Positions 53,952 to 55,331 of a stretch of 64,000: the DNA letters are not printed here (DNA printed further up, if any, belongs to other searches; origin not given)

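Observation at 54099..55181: Patatin-like phospholipase fused to a single-cluster ferredoxin domain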

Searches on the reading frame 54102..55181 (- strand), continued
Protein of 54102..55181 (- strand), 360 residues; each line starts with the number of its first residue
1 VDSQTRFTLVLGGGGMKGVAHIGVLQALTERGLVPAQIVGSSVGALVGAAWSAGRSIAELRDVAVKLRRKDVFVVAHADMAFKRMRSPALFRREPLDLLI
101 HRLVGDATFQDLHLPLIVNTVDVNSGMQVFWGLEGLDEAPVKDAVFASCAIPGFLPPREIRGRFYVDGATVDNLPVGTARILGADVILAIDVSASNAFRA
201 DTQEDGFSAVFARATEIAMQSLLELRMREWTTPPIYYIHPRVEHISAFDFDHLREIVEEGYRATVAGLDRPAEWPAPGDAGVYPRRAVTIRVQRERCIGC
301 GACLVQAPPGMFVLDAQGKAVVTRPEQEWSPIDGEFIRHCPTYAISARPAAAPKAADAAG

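Call 16: search_protein_representatives(protein=window:54102-55181:-)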
Query: 360 residues. Proteins with E-value up to 0.001 (for the whole library): 28054; up to 1e-10: 10476; up to 1e-30: 130. The best 150 are listed.
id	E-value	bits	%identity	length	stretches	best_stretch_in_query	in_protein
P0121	3.6e-133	460.7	74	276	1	85-350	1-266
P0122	8.2e-129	446.3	56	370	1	4-355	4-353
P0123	5.6e-116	404.1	88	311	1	2-206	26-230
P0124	4.4e-114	397.9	83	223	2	221-356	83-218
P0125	2.0e-113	395.7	81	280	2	3-148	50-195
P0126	7.8e-111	387.2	65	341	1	42-295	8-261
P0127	8.3e-103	360.8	98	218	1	75-241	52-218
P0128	1.5e-92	327.0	46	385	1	4-349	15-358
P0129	3.4e-85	302.9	50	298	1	3-270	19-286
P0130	6.7e-83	295.3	48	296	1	5-284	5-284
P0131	8.6e-83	295.0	83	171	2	151-277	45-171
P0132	9.5e-83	294.8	70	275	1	80-263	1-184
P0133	3.5e-82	293.0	80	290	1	171-327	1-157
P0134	5.0e-73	262.8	48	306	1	5-269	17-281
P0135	5.4e-71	256.2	54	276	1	5-223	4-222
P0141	3.8e-62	227.1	36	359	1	4-349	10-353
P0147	1.1e-56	209.0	32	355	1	3-346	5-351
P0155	8.0e-53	196.4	35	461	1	6-351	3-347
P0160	3.5e-50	187.7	29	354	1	8-346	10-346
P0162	8.2e-50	186.5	32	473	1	8-357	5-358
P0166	4.3e-47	177.5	33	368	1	7-346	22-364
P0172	4.2e-46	174.3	30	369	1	7-347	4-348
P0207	1.2e-39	153.0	32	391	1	8-346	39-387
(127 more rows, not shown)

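Call 19: predict_structure(alignment_id=A1)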
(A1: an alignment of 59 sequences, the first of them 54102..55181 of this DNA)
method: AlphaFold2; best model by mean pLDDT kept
length: 360 residues; sequences in the alignment: 59
mean_pLDDT: 78.0   pTM: 0.77
mean pLDDT of the five models: 78.0, 64.8, 59.2, 56.6, 51.2
residues with pLDDT >= 90: 129; 70-90: 127; 50-70: 62; < 50: 42
segments of 3 or more residues with pLDDT < 50: 76-91, 194-202, 334-337, 353-360
pLDDT, mean of each block of 10 residues (from residue 1): 88 85 96 94 94 97 91 58 41 77 96 96 89 94 94 80 86 75 88 53 50 54 63 84 73 92 92 84 77 82 68 83 75 49 66 45
secondary structure, 60 per line:
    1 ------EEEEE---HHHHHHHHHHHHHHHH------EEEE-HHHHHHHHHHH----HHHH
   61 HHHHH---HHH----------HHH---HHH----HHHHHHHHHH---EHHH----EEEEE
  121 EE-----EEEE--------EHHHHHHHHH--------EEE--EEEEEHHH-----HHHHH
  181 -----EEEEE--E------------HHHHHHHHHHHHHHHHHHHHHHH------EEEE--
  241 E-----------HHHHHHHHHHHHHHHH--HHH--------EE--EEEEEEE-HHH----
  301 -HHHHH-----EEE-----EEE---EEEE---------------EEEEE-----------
elements in order: E7-11 H15-30 E37-40 H42-52 H57-65 H95-104 E116-122 E128-131 H141-149 E158-160 E163-167 H176-180 E186-190 H206-228 E235-238 H253-268 E286-292 H302-306 E312-314 E320-322 E326-329 E345-349

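Call 23: list_cluster_members(proteins=[P0122, P0128, P0141, P0147, P0155, P0160, P0162, P0166, P0172, P0207])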
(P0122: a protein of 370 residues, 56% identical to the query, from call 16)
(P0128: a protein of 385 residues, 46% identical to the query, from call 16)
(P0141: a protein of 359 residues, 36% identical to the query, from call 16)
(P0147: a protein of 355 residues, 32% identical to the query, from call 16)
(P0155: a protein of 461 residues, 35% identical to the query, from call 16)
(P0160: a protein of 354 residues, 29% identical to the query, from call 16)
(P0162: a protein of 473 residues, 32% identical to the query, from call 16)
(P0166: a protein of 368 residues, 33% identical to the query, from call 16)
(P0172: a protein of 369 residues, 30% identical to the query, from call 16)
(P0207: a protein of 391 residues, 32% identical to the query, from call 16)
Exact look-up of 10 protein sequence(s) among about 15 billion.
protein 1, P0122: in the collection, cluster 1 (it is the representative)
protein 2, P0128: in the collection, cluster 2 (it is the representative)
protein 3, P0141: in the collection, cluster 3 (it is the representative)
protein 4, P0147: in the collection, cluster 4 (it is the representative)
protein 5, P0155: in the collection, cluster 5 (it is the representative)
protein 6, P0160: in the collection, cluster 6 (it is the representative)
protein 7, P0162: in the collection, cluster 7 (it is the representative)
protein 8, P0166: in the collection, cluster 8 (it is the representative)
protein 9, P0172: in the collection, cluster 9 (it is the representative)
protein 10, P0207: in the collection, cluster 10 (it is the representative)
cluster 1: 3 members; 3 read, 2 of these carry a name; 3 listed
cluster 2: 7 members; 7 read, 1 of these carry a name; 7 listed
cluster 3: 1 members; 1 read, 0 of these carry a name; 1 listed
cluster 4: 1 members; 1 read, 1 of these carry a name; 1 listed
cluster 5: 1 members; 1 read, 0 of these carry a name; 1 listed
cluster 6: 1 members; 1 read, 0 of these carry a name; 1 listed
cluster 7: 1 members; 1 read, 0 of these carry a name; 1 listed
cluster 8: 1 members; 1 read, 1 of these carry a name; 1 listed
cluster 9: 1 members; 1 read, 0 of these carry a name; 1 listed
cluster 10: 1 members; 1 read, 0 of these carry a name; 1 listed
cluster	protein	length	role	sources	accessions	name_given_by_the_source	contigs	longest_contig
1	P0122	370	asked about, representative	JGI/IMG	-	NTE family protein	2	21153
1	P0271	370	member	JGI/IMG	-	NTE family protein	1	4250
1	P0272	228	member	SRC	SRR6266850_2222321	-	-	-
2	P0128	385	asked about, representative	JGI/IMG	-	NTE family protein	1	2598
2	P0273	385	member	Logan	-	-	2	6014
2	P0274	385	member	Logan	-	-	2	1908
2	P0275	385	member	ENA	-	-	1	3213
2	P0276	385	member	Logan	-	-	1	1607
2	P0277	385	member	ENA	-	-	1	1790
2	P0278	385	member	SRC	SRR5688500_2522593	-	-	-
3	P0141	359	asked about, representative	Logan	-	-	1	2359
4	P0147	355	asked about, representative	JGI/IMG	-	NTE family protein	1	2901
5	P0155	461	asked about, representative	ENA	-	-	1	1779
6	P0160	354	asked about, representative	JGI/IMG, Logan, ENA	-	-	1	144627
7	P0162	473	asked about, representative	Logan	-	-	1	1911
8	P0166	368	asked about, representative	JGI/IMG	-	NTE family protein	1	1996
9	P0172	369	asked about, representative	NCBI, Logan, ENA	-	-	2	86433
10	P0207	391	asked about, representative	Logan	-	-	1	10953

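Call 25: fold_search(model_id=the predicted structure, library=pdb)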
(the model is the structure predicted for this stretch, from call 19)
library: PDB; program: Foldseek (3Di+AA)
matches with E <= 10: 484; with E <= 0.001: 38
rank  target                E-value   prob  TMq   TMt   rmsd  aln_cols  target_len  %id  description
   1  5fya_A                1.3e-20  1.00  0.59  0.82   3.8       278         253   27  Cubic crystal of the native PlpD (released 2016-04-06)
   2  5fya_B                5.2e-20  1.00  0.60  0.82   4.8       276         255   28  Cubic crystal of the native PlpD (released 2016-04-06)
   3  5fqu_A                1.5e-18  1.00  0.59  0.83   4.1       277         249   27  Orthorhombic crystal structure of of PlpD (selenomethionine derivative) (released 2016-04-06)
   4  5fqu_B                2.4e-18  1.00  0.59  0.83   4.1       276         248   28  Orthorhombic crystal structure of of PlpD (selenomethionine derivative) (released 2016-04-06)
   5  9kh6_A                3.7e-15  1.00  0.55  0.59   6.1       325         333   20  cryo-EM structure of lipase/ligand/substrate complex (released 2026-03-04)
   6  9kh7_A                4.8e-14  1.00  0.52  0.62   6.2       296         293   22  cryo-EM structure of lipase/ligand complex (released 2025-11-12)
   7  9jeh_A                5.5e-14  1.00  0.53  0.56   6.8       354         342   19  Cryo-EM structure of AbCapV dimer, apo form (released 2025-11-19)
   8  8zr9_A                1.7e-13  1.00  0.53  0.55   7.5       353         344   18  Cryo-EM structure of AbCapV filemant bound with 3',3'-cGAMP (released 2025-11-19)
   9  9jek_D                4.7e-13  1.00  0.53  0.56   6.0       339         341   17  Cryo-EM structure of AbCapV tetramer, intermediate form (released 2025-11-19)
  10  9kej_A                1.0e-12  1.00  0.53  0.56   6.1       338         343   18  Cryo-EM structure of AbCapV S58A filament bound with 3'3'-cGAMP (released 2025-11-12)
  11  9ion_B                3.2e-12  1.00  0.55  0.65   5.2       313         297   18  Cryo-EM structure of cUA bound CapE filament (released 2025-05-21)
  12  9ion_A                7.5e-12  1.00  0.55  0.64   5.5       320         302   17  Cryo-EM structure of cUA bound CapE filament (released 2025-05-21)
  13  9ion_C                8.4e-12  1.00  0.55  0.65   5.2       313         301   17  Cryo-EM structure of cUA bound CapE filament (released 2025-05-21)
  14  9iom                  1.2e-11  1.00  0.55  0.64   5.6       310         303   18  CapE apo form (released 2025-05-21)
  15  9iop_C                2.3e-11  1.00  0.54  0.63   6.6       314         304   18  Cryo-EM structure of cUA and MAFP bound CapE filament (released 2025-05-21)
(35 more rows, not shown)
